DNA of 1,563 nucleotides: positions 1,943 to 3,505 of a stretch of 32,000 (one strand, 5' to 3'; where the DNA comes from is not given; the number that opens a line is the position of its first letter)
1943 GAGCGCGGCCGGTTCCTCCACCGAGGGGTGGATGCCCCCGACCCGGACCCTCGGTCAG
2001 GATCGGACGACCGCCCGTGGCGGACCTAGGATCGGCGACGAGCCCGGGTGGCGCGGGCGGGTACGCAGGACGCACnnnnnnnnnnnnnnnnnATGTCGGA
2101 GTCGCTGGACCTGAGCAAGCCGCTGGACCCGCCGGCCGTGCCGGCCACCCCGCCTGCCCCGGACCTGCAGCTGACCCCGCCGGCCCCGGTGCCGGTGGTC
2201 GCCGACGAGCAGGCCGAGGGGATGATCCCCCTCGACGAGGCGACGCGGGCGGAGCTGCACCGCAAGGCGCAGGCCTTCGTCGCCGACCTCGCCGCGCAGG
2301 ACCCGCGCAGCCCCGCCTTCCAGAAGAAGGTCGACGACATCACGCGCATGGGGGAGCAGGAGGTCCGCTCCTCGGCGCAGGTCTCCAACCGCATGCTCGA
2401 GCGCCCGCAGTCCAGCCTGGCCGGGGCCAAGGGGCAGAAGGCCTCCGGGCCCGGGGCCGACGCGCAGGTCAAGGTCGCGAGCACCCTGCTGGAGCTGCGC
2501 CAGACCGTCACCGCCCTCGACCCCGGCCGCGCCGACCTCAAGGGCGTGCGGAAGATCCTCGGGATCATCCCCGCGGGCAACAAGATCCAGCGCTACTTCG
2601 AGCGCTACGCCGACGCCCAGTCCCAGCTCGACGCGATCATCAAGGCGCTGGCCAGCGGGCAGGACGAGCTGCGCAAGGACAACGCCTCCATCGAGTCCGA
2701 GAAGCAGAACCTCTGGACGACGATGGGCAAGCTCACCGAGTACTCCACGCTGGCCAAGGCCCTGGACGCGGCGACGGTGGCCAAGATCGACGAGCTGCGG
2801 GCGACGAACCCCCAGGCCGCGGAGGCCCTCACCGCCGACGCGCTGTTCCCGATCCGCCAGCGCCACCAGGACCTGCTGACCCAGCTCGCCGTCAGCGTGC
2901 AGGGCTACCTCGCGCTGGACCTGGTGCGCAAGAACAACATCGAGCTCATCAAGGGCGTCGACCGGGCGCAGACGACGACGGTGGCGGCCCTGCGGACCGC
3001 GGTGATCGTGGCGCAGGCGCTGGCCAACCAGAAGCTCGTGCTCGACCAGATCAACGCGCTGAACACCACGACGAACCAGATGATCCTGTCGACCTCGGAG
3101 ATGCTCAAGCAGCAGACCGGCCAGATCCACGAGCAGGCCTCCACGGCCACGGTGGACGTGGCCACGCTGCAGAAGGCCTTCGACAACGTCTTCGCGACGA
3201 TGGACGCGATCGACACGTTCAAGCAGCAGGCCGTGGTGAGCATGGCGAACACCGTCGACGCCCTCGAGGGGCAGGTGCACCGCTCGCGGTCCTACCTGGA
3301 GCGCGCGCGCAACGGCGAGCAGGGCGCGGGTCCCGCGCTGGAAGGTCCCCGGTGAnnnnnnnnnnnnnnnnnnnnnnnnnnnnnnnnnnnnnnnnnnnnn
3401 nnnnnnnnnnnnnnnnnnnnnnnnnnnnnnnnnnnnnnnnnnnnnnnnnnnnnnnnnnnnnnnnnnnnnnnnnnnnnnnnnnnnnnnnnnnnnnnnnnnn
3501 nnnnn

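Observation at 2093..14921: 13-gene, single-strand Ter-type stress/defence supercluster with an unusual composition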

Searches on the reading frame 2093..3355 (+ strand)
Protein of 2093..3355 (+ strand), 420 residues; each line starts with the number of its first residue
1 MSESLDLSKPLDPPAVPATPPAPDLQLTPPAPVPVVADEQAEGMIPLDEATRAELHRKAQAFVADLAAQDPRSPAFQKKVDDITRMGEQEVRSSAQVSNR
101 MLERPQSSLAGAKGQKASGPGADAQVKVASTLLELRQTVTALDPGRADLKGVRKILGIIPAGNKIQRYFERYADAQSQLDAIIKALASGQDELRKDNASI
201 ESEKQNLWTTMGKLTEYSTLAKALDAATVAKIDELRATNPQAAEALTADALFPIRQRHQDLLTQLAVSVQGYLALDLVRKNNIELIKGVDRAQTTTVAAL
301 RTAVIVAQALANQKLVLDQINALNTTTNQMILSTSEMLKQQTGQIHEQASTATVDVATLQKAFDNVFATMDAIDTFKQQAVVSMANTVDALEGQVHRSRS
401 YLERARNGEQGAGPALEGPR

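Call 6: search_protein_families(library=pfam, proteins=[window:2093-3355:+], max_evalue=0.01)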
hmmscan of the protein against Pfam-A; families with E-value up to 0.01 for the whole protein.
window:2093-3355:+ (420 aa): 1 family
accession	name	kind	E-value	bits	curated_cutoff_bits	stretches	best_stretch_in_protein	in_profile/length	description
PF05816.16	TelA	-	6.2e-92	308.6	30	1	74-404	2-332/332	Toxic anion resistance protein (TelA)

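Call 8: search_protein_families(library=ncbifam, proteins=[window:2093-3355:+], max_evalue=0.1)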
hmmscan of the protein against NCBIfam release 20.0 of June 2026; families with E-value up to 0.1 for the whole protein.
window:2093-3355:+ (420 aa): 1 family
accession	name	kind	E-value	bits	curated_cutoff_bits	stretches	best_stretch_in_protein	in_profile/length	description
NF008462.0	PRK11346.1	equivalog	0.095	12.3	342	0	318-379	39-96/286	protein YibB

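Call 12: search_protein_families(library=padloc, proteins=[window:2093-3355:+], max_evalue=0.01)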
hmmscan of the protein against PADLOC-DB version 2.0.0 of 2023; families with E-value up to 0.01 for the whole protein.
window:2093-3355:+ (420 aa): 1 family
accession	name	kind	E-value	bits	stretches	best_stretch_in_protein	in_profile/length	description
PDLC00581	JetC3|JetC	-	0.00014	17.8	1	125-397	248-521/1473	DUF3584 domain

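Call 60: search_dna_similar(query=window:2093-3352:+, collection=plasmids, mode=protein, max_rows=40, rows=spread)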
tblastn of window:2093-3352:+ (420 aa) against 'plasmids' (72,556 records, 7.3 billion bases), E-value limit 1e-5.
Records with a match: 18; places in all: 18; records where one place covers at least 80% of the query: 16.
Best place of each record, by identity: <60% 18.
By first word of the organism name: Vibrio 6; Curtobacterium 3; Variovorax 3; Methanosphaera 2; Arthrobacter 1; Nonomuraea 1; Sphaerotilus 1; Bacillus 1.
By predicted mobility (MOB-suite, as given by PLSDB): non-mobilizable 15; mobilizable 3.
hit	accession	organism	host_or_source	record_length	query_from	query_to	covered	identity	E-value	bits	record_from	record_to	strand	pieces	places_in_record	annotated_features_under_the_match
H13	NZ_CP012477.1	Arthrobacter sp. ERGS1:01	single,stream water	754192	29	406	90%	58.8%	1e-129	419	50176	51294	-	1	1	toxic anion resistance protein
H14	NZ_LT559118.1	Nonomuraea gerenzanensis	-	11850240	39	414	90%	57.6%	9e-129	416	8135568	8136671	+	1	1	none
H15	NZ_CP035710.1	Sphaerotilus sulfidivorans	cell culture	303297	26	418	94%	47.9%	1e-105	350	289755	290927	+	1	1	toxic anion resistance protein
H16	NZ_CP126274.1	Curtobacterium sp. MCBD17_040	-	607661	27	406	90%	44.0%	1e-92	312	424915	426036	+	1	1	toxic anion resistance protein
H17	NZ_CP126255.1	Curtobacterium sp. MCSS17_016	-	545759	26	406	91%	41.0%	2e-78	271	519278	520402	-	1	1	toxic anion resistance protein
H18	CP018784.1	Curtobacterium pusillum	Zea mays,cell culture,root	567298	32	406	89%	40.4%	2e-77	268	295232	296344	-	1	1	record has no annotation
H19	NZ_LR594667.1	Variovorax sp. SRS16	linuron-contaminated soil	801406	27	419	94%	26.0%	7e-35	144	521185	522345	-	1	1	toxic anion resistance protein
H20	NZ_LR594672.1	Variovorax sp. PBL-E5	linuron-contaminated soil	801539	27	419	94%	26.0%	7e-35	144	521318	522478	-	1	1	toxic anion resistance protein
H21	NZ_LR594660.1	Variovorax sp. PBL-H6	linuron-contaminated soil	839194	27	419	94%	26.0%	7e-35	144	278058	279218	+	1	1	toxic anion resistance protein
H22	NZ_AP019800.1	Vibrio rotiferianus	-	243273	52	410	85%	27.6%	3e-30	130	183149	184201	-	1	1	toxic anion resistance protein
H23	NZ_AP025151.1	Vibrio penaeicida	Penaeus japonicus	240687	52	410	85%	27.6%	3e-30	130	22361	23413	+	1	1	toxic anion resistance protein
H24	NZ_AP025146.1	Vibrio penaeicida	Penaeus japonicus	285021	52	410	85%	27.6%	4e-30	130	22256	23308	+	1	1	toxic anion resistance protein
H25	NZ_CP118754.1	Methanosphaera sp. ISO3-F5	-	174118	116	394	66%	35.5%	1e-45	176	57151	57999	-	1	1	toxic anion resistance protein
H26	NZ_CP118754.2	Methanosphaera sp. ISO3-F5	Ovis aries,Ovine rumen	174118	116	394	66%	35.5%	1e-45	176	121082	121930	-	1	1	toxic anion resistance protein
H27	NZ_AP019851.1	Vibrio alfacsensis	-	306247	52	409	85%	26.9%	9e-30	129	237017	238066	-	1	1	toxic anion resistance protein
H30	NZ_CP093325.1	Bacillus sp. N5-665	whole organism,peat soil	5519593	26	372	83%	25.9%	1e-25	117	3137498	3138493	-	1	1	none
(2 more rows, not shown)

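Call 61: get_annotated_region(hit=H30, flank=7000)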
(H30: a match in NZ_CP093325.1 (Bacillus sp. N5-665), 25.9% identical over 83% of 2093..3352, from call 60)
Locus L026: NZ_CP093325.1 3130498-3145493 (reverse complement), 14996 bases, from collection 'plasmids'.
description: Bacillus sp. N5-665 strain N5/665 plasmid p1, complete sequence
organism: Bacillus sp. N5-665 (NCBI taxid 2925318)
taxonomy: Bacteria; Bacillota; Bacilli; Bacillales; Bacillaceae; Bacillus; Bacillus sp. N5-665
host: -; source: whole organism,peat soil; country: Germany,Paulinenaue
typing (MOB-suite, as given by PLSDB): non-mobilizable
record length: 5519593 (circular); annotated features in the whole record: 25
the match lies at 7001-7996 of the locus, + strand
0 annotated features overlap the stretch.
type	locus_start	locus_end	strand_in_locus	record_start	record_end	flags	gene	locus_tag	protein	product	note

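Call 62: get_annotated_region(hit=H13, flank=12000)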
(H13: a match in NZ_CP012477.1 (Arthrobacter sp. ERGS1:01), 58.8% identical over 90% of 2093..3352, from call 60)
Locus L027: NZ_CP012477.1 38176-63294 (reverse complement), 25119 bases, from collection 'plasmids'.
description: Arthrobacter sp. ERGS1:01 isolate water plasmid unnamed2, complete sequence
organism: Arthrobacter sp. ERGS1:01 (NCBI taxid 1704044)
taxonomy: Bacteria; Actinomycetota; Actinomycetes; Micrococcales; Micrococcaceae; Arthrobacter; Arthrobacter sp. ERGS1:01
host: -; source: single,stream water; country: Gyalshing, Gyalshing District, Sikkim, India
typing (MOB-suite, as given by PLSDB): non-mobilizable
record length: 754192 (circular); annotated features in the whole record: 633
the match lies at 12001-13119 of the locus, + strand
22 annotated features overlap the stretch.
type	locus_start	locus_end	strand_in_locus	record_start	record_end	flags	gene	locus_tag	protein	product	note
CDS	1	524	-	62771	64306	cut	-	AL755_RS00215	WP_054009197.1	LutB/LldF family L-lactate oxidation iron-sulfur protein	GO:0019516 - lactate oxidation [Evidence IEA]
CDS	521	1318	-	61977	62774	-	-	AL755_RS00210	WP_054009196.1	(Fe-S)-binding protein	-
CDS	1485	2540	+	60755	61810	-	-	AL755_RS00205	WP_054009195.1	substrate-binding domain-containing protein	-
CDS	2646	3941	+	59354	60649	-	-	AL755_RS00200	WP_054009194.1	extracellular solute-binding protein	-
CDS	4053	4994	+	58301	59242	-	-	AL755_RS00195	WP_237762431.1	sugar ABC transporter permease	-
CDS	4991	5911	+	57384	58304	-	-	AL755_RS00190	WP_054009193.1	carbohydrate ABC transporter permease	GO:0008643 - carbohydrate transport [Evidence IEA]; GO:0055085 - transmembrane transport [Evidence IEA]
CDS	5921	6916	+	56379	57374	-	-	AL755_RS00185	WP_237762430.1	hydroxyacid dehydrogenase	-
CDS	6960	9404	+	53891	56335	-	-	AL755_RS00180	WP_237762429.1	polysaccharide lyase 8 family protein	-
CDS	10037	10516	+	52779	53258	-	-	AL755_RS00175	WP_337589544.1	LysE family translocator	-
CDS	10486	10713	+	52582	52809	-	-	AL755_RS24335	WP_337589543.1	hypothetical protein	-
CDS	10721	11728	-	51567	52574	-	-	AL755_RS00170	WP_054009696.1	adenosine deaminase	GO:0006146 - adenine catabolic process [Evidence IEA]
CDS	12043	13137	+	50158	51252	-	-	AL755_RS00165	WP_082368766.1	toxic anion resistance protein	-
CDS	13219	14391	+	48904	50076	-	-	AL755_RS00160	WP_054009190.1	tripartite tricarboxylate transporter TctB family protein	-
CDS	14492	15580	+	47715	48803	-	-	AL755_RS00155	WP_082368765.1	DUF1524 domain-containing protein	-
CDS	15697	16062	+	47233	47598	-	-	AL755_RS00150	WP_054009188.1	hypothetical protein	-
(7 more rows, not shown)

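Call 64: search_protein_families(library=pfam, proteins=[L026:8132-8965:+, L027:13219-14391:+], max_evalue=0.1)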
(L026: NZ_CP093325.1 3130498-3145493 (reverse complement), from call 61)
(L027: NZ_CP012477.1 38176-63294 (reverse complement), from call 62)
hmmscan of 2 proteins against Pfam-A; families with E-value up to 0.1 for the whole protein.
L026:8132-8965:+ (277 aa): 1 family
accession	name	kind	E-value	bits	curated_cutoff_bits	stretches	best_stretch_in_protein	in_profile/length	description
PF13120.11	DUF3974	-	6.5e-76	252.9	25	1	1-126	1-126/126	Domain of unknown function (DUF3974)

L027:13219-14391:+ (390 aa): 5 families
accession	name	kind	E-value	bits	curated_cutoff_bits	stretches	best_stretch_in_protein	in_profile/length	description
PF01544.23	CorA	-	6.8e-06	26.1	27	1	268-348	204-284/292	CorA-like Mg2+ transporter protein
PF22571.1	LiaI-LiaF-TM_PspC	-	0.025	14.8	27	1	298-350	81-131/142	PspC transmembrane region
PF01284.28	MARVEL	-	0.052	14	32.8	1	289-375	33-128/135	Membrane-associating domain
PF07455.17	Psu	-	0.054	13.5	27.4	0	120-170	91-141/182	Phage polarity suppression protein (Psu)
PF20990.2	DUF2207_C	-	0.057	13.6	33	1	293-358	130-198/247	Predicted membrane protein (DUF2207) C-terminal domain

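Call 66: get_annotated_region(hit=H16, flank=9000)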
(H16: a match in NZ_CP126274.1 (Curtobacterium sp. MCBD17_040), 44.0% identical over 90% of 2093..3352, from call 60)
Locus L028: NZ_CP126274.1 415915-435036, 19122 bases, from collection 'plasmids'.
description: Curtobacterium sp. MCBD17_040 plasmid D40, complete sequence
organism: Curtobacterium sp. MCBD17_040 (NCBI taxid 2175674)
taxonomy: Bacteria; Actinomycetota; Actinomycetes; Micrococcales; Microbacteriaceae; Curtobacterium; Curtobacterium sp. MCBD17 040
host: -; source: -; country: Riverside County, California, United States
typing (MOB-suite, as given by PLSDB): non-mobilizable
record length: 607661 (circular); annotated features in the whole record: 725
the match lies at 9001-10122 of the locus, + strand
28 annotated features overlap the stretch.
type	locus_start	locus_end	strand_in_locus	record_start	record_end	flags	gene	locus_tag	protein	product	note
CDS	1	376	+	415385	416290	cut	-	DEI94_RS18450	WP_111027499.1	ribose-phosphate pyrophosphokinase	-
CDS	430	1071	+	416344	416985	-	-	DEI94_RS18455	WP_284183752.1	TerD family protein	-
CDS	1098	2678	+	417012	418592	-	-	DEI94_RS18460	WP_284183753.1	nicotinate phosphoribosyltransferase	GO:0009435 - NAD biosynthetic process [Evidence IEA]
CDS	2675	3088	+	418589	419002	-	-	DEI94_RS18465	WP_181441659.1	NADAR family protein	-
CDS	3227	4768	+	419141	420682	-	tnpB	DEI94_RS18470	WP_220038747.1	IS607 family element RNA-guided endonuclease TnpB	-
CDS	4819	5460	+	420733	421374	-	-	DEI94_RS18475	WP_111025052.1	NUDIX hydrolase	-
CDS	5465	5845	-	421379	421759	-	-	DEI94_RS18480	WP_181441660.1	HIRAN domain-containing protein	-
CDS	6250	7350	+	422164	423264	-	-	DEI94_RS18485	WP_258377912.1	DUF475 domain-containing protein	-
CDS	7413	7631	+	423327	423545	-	-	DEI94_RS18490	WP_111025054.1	hypothetical protein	-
CDS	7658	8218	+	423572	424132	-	-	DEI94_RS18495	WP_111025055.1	TerD family protein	GO:0006950 - response to stress [Evidence IEA]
CDS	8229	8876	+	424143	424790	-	-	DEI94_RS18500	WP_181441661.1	TerD family protein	GO:0006950 - response to stress [Evidence IEA]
CDS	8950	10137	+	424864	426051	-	-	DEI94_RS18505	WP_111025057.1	toxic anion resistance protein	-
CDS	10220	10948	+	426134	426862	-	-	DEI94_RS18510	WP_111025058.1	DNA methyltransferase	-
CDS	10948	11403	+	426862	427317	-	-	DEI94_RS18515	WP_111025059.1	hypothetical protein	-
CDS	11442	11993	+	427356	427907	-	-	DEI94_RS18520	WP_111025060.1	TerD family protein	-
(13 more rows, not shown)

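Call 67: get_annotated_region(hit=H15, flank=9000)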
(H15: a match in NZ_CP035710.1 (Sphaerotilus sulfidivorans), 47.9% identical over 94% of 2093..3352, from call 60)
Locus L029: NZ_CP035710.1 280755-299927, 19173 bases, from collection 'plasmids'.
description: Sphaerotilus sulfidivorans strain D-507 plasmid pSna507_unt10, complete sequence
organism: Sphaerotilus sulfidivorans (NCBI taxid 639200)
taxonomy: Bacteria; Pseudomonadota; Betaproteobacteria; Burkholderiales; Sphaerotilaceae; Sphaerotilus; Sphaerotilus sulfidivorans
host: -; source: cell culture; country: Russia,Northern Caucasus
typing (MOB-suite, as given by PLSDB): non-mobilizable
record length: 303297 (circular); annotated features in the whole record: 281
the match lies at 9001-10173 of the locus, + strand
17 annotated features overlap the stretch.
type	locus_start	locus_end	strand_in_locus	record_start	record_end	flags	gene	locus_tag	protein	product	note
CDS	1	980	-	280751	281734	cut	-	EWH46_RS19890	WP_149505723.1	TRAP transporter substrate-binding protein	-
CDS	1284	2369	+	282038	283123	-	-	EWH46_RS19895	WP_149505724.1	LacI family DNA-binding transcriptional regulator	GO:0006351 - DNA-templated transcription [Evidence IEA]; GO:0045892 - negative regulation of DNA-templated ...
CDS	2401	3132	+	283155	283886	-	-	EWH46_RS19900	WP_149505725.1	FadR/GntR family transcriptional regulator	-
CDS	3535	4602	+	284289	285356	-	hppD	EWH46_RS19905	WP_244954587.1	4-hydroxyphenylpyruvate dioxygenase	GO:0006559 - L-phenylalanine catabolic process [Evidence IEA]; GO:0006572 - tyrosine catabolic process [Evidence IEA]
CDS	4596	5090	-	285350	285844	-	-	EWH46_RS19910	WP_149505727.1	copper chaperone PCu(A)C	-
CDS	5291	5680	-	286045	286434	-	-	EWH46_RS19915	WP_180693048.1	DUF2946 family protein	-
CDS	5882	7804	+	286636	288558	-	-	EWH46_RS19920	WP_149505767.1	PhoX family phosphatase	-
CDS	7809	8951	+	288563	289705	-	-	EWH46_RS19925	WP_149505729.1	hypothetical protein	-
CDS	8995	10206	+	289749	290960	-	-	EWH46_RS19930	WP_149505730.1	toxic anion resistance protein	-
CDS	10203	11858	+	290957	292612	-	-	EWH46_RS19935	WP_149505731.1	vWA domain-containing protein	-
CDS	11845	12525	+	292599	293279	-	-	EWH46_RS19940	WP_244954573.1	hypothetical protein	-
CDS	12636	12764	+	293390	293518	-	-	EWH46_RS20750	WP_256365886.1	hypothetical protein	-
CDS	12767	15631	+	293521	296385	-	-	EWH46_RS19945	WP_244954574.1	ExeM/NucH family extracellular endonuclease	-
CDS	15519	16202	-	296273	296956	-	-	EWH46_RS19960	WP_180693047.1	diguanylate cyclase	-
CDS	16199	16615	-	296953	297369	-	-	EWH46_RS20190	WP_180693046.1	hypothetical protein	-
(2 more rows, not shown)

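Call 78: search_solved_structures(query=window:2093-3352:+, max_evalue=0.01)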
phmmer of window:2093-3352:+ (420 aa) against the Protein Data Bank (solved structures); distinct sequences matched with E-value up to 0.01: 0.
